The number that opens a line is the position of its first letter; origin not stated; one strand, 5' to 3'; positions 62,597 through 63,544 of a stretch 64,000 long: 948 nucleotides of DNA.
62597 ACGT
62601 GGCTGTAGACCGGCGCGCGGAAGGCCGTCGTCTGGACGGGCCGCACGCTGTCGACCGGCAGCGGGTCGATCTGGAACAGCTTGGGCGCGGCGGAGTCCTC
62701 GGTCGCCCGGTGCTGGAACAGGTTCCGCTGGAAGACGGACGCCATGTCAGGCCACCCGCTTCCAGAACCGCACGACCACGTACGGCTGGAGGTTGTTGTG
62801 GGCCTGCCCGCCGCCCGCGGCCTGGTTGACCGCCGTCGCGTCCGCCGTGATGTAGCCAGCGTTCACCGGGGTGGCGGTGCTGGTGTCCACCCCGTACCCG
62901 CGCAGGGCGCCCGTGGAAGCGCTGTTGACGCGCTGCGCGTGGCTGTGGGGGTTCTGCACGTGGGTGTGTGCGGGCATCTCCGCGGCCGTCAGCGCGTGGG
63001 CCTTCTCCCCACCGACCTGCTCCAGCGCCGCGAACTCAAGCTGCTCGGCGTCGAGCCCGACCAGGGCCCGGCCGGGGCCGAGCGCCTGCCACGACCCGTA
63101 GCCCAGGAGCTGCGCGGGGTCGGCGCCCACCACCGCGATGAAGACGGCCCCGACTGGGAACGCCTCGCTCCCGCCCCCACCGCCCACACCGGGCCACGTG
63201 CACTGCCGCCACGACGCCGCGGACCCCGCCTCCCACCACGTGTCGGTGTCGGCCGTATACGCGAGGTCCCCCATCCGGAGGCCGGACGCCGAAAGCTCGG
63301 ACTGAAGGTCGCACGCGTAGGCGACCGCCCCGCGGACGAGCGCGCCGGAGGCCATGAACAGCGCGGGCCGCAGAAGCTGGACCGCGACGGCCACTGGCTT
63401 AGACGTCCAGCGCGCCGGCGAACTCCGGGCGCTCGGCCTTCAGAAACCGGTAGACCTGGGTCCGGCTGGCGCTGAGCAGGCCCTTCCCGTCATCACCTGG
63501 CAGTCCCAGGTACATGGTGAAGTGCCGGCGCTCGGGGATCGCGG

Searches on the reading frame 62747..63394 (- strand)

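Call 43: search_protein_families(library=phrogs, proteins=[window:62747-63394:-], max_evalue=0.00001)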
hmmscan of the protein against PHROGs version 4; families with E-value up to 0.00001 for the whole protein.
window:62747-63394:- (215 aa): 9 families
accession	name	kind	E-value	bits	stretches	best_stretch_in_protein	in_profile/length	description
phrog_24267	-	unknown function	1.2e-26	94.9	1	79-215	144-266/266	-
phrog_5717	-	tail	5e-18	65.8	1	77-215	1001-1150/1150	tail protein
phrog_6465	-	tail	1.7e-16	61.7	1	77-215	117-281/281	tail protein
phrog_9116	-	tail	1.4e-15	58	1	108-210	116-207/455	tail protein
phrog_8763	-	tail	1.4e-14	54.3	1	108-211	620-745/1024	tail protein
phrog_20878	-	tail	6e-11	43.4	1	79-215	223-365/365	tail fiber protein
phrog_8469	-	tail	2.5e-09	37.9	0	182-213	268-300/303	tail fiber protein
phrog_2097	-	tail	5.9e-07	29.6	0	76-153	383-467/644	tail fiber protein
phrog_958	-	tail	8.8e-06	25.3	0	79-215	458-606/606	baseplate wedge subunit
